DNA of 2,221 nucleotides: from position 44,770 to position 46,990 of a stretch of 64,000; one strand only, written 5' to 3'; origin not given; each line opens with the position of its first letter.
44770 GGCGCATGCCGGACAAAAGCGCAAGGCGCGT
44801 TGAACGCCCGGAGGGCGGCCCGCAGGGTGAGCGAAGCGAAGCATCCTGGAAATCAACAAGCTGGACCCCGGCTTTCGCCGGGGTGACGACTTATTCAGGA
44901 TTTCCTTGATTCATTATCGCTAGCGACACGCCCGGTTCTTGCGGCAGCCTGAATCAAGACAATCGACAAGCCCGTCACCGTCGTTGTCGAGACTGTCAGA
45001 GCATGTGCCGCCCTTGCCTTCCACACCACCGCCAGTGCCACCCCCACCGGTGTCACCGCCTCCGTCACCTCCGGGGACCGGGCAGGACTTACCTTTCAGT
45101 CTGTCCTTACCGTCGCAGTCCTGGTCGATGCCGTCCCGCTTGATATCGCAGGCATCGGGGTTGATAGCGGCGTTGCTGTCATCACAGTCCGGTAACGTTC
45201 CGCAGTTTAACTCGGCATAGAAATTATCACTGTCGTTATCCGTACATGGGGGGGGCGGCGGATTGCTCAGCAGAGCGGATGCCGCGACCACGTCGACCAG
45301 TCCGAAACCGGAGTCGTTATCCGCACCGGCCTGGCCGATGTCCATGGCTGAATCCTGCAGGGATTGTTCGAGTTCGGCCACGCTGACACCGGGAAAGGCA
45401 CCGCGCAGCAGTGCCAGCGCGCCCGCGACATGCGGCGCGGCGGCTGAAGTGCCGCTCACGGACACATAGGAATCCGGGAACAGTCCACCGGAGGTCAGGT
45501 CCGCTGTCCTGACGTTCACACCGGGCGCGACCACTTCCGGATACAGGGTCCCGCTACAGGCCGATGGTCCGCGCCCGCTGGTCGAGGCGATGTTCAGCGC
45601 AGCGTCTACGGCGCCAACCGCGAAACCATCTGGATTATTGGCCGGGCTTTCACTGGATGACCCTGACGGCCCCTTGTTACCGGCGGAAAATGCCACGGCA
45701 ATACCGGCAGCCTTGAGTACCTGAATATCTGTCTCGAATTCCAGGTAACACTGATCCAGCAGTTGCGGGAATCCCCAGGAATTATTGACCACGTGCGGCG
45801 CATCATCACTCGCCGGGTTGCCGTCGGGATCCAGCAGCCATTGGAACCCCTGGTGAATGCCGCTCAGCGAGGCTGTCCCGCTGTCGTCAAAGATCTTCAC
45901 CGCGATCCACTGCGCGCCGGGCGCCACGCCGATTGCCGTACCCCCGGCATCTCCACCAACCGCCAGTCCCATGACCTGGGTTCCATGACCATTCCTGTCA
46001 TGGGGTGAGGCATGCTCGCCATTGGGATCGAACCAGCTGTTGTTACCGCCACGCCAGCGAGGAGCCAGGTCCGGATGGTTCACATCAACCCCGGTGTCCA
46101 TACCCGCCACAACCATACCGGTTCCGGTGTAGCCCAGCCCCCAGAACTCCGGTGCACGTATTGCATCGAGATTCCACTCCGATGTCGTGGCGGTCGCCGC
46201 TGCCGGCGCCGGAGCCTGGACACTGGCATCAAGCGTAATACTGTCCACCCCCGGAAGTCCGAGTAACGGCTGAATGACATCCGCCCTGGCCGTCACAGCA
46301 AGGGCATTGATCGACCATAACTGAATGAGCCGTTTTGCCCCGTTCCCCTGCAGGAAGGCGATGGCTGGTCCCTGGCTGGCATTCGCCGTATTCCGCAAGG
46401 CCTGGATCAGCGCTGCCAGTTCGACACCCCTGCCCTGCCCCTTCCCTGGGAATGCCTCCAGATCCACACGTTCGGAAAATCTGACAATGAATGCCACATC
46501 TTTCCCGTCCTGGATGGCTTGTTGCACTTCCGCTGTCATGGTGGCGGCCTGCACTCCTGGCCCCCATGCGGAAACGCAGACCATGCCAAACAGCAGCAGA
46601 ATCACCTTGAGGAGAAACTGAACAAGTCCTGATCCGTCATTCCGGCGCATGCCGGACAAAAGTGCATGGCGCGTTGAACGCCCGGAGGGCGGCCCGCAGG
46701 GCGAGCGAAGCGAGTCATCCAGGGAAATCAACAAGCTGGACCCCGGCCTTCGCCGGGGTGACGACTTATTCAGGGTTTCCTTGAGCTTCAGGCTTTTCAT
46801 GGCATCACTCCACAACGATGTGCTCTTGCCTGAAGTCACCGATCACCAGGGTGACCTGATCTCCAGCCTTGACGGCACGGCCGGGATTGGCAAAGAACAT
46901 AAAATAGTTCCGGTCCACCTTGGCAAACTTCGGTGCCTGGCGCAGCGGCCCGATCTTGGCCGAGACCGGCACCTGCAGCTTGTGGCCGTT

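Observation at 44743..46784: Subtilisin-like protease bracketed by two direct copies of a 167-bp repeat (family C); a third partial copy sits at 3429-3470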

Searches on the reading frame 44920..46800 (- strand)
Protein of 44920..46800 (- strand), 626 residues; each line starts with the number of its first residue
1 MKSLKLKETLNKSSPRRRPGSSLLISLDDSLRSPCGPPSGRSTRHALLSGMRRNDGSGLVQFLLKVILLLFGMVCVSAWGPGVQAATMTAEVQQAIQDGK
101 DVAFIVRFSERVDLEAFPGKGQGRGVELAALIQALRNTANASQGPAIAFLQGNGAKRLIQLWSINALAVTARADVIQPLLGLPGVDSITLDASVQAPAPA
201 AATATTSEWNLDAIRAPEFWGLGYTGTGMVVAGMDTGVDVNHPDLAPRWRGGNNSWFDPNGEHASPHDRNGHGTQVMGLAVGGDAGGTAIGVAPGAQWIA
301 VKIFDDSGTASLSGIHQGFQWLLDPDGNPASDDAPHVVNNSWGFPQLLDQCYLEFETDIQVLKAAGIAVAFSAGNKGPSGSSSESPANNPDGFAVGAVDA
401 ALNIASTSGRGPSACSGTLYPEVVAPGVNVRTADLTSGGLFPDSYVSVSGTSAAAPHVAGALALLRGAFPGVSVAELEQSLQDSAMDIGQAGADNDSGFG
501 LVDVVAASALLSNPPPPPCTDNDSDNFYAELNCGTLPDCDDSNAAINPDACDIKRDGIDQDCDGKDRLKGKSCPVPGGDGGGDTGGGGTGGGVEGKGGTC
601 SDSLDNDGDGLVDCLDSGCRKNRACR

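Call 34: search_protein_families(library=pfam, proteins=[window:44920-46605:-])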
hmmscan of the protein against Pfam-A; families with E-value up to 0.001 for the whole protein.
window:44920-46605:- (561 aa): 2 families
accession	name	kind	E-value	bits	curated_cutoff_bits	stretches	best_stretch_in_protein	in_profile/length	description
PF00082.27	Peptidase_S8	-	6.5e-49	167.2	21.8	1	161-435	1-288/288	Subtilase family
PF11617.13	Cu-binding_MopE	-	2.9e-06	27.9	27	1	473-500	1-27/30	Putative metal-binding motif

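Call 53: find_encoding_contigs(protein=window:44920-46800:-, flank=3000, max_places=4)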
Protein window:44920-46800:- (626 aa): no gene with exactly this product is on record in the collection.

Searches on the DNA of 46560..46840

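Call 73: search_rna_families(source=window, start=46560, end=46840, threshold=evalue, max_evalue=10, show_alignments=3)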
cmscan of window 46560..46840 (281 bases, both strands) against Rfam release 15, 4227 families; matches with E-value up to 10: 4.
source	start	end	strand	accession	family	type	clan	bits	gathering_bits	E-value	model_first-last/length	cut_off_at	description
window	46714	46779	+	RF02621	BSnc120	Gene; sRNA;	-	16.8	114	0.41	1-88/88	no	Brucella sRNA 120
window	46693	46770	+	RF01772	rnk_pseudo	Cis-reg; leader;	-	15.3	55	3.4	1-108/108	no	Pseudomonas rnk leader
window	46620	46757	+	RF01721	Pseudomon-groES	Cis-reg;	-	11.8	50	7.4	1-111/111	no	Pseudomon-groES RNA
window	46649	46728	+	RF02902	AaHKsRNA22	Gene; sRNA;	-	11.5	39.8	9.3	1-101/101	no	Aggregatibacter sRNA 22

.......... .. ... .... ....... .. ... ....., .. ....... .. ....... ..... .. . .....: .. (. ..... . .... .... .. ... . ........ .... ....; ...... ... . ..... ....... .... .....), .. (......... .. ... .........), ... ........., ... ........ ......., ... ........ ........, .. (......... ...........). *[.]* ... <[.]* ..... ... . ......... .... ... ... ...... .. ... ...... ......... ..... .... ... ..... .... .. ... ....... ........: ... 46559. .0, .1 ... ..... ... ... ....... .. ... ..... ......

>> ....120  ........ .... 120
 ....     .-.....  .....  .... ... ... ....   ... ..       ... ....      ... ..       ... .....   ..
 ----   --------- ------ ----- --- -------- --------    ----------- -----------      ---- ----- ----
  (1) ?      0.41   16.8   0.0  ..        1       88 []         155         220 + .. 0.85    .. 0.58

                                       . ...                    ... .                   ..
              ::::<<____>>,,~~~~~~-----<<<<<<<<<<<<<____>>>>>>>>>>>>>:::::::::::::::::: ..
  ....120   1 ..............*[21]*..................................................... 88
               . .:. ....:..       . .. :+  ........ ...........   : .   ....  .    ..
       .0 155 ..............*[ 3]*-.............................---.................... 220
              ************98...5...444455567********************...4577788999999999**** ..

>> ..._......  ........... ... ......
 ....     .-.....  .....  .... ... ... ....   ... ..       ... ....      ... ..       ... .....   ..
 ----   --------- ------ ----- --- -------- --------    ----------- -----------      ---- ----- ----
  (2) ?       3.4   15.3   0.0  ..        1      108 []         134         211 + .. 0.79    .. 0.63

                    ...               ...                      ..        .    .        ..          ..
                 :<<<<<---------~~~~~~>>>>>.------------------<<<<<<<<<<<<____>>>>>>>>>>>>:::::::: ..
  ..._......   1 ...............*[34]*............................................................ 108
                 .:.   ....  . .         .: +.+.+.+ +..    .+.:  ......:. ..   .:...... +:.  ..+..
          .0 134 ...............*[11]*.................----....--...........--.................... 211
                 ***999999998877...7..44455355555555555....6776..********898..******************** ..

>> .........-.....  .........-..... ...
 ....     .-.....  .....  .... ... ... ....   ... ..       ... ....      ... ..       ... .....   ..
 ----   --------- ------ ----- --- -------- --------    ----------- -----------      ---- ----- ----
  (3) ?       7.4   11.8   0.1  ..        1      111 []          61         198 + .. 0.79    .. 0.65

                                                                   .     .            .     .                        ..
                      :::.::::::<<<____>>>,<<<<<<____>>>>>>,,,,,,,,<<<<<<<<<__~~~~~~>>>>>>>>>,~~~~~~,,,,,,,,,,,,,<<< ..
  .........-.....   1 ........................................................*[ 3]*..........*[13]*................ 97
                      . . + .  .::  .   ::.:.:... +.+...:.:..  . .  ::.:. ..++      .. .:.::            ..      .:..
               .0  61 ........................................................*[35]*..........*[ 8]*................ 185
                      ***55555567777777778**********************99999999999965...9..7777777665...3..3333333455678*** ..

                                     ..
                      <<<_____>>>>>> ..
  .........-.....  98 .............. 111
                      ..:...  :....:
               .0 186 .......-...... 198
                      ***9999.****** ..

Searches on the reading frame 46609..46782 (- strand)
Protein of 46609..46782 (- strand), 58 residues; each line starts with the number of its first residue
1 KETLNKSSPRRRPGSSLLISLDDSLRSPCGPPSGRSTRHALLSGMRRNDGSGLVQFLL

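Call 61: find_homologous_proteins(query=window:46609-46782:-, max_evalue=0.01)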
Query seq(58 aa) (58 aa): 2 proteins with E <= 0.01 among 2 candidates.
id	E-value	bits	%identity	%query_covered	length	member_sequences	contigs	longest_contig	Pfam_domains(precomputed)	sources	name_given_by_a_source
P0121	1.5e-12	64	76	78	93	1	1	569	-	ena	-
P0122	1.1e-9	55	76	67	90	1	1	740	-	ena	-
